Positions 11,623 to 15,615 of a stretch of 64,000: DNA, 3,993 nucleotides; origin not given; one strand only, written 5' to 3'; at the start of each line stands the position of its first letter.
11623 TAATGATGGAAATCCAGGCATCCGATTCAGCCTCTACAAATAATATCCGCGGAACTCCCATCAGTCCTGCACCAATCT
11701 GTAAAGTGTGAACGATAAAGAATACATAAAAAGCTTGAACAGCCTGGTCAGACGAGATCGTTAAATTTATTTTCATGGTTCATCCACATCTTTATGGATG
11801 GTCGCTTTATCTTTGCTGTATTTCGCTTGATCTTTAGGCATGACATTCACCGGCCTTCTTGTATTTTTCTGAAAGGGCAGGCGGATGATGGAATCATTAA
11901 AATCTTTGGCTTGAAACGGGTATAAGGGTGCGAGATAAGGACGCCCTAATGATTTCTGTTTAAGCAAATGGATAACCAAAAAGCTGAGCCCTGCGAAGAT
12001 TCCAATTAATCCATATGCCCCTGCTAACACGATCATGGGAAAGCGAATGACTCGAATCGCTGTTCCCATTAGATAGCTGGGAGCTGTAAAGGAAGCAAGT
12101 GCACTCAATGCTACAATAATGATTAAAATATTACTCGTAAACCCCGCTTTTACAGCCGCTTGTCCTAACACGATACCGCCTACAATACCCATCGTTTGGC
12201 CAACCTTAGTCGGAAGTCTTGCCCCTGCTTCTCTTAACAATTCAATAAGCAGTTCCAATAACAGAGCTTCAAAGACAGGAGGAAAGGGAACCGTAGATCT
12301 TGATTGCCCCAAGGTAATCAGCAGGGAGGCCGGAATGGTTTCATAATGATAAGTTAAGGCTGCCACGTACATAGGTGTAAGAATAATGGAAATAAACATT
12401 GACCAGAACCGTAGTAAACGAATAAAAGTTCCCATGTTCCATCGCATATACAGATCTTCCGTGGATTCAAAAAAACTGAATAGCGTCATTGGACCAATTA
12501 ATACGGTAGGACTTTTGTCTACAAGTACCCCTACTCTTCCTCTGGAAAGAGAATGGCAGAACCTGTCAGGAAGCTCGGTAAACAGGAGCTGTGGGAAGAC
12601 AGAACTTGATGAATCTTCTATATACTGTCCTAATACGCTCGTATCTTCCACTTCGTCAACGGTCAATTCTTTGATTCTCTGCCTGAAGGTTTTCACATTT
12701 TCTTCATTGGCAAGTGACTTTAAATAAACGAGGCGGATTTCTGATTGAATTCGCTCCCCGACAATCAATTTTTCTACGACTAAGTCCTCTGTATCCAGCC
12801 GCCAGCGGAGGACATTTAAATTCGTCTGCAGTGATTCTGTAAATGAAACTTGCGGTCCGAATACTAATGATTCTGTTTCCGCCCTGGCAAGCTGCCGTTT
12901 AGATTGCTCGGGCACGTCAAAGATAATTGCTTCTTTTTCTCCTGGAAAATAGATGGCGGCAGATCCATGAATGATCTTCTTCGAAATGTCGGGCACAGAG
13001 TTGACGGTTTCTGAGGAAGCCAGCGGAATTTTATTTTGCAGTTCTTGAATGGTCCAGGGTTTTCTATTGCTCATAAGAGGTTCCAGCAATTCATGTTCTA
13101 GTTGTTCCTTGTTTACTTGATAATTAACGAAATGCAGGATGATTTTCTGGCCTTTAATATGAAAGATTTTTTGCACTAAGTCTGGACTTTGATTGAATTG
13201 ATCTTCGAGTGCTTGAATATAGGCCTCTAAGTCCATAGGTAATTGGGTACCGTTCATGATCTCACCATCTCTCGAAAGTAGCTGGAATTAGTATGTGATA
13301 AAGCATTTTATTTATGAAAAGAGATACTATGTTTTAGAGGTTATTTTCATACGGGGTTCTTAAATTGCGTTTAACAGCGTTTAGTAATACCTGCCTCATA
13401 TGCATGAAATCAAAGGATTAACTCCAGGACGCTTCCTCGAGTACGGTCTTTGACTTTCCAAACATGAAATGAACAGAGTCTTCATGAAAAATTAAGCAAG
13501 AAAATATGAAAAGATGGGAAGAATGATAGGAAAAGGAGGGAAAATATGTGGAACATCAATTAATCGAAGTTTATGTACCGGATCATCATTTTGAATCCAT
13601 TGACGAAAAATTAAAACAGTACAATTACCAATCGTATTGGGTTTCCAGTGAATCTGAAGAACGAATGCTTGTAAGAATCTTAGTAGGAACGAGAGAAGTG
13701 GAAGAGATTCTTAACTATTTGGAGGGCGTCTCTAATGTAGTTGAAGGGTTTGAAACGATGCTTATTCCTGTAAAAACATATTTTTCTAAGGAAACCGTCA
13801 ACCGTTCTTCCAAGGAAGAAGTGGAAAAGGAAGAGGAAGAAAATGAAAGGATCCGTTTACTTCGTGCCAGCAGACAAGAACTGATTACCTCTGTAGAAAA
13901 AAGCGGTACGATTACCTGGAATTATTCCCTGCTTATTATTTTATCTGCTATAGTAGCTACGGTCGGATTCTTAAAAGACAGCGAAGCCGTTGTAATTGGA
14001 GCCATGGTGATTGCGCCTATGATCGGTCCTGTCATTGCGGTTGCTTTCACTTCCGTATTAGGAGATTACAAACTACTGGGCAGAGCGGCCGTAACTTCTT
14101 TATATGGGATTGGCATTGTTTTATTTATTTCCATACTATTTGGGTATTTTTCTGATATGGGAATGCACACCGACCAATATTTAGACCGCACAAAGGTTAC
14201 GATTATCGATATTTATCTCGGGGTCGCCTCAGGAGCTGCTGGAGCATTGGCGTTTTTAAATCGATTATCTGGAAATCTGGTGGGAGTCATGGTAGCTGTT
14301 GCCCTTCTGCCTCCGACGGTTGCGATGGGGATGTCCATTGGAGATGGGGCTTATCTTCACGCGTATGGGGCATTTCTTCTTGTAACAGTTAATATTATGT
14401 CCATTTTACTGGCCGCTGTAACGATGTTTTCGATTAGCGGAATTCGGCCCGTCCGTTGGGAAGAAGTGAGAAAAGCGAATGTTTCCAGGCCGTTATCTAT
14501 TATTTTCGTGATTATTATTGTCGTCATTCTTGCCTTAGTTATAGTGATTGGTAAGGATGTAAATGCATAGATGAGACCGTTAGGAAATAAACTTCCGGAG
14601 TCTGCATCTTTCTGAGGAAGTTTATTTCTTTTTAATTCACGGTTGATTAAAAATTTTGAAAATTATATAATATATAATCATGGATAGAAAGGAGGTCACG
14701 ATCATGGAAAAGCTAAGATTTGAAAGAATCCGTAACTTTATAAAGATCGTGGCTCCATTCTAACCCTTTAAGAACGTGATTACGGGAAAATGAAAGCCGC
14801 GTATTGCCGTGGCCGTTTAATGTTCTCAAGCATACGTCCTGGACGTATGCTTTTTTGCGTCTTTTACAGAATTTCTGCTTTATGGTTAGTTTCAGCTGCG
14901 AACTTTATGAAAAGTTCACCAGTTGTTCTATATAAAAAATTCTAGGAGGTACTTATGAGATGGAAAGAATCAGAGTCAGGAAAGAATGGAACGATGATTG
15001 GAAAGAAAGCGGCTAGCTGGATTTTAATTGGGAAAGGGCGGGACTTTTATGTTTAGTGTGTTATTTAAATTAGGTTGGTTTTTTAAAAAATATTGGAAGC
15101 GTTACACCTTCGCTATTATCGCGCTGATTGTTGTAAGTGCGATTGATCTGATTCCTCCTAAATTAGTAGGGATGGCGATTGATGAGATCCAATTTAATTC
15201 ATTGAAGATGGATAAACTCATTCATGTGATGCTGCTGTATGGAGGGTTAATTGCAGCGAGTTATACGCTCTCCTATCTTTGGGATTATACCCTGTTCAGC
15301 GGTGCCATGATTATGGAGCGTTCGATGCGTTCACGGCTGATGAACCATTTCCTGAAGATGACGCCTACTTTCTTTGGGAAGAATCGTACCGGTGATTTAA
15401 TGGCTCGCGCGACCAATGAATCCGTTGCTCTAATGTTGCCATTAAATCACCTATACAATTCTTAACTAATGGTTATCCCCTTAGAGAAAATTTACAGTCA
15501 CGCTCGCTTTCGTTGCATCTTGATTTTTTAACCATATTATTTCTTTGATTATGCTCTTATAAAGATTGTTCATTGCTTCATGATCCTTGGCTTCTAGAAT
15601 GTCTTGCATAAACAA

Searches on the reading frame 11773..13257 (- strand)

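Call 76: search_protein_families(library=pfam, proteins=[window:11773-13257:-], max_evalue=0.001)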
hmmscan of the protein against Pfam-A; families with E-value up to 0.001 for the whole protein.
window:11773-13257:- (494 aa): 1 family
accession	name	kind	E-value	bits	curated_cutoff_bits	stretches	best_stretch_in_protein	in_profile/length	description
PF03323.18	GerA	-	1.7e-160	535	27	1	16-469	2-464/466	Bacillus/Clostridium GerA spore germination protein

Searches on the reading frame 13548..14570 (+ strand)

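Call 76: search_protein_families(library=pfam, proteins=[window:13548-14570:+], max_evalue=0.001)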
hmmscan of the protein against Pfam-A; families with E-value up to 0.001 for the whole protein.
window:13548-14570:+ (340 aa): 1 family
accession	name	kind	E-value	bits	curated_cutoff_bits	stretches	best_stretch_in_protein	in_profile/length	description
PF04087.19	DUF389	-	1.2e-34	119.8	23.9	1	153-288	1-137/137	Domain of unknown function (DUF389)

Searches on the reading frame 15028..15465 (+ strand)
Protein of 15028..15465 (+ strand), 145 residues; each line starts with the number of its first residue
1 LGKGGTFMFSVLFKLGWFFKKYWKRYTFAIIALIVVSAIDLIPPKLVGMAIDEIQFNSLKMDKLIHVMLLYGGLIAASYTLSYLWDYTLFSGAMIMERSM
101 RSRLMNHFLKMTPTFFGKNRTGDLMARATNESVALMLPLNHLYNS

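Call 76: search_protein_families(library=pfam, proteins=[window:15028-15465:+], max_evalue=0.001)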
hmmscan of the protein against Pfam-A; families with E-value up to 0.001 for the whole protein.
window:15028-15465:+ (145 aa): 1 family
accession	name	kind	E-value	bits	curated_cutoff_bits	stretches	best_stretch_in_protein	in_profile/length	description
PF00664.28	ABC_membrane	-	7.6e-12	45.9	28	1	28-131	3-107/274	ABC transporter transmembrane region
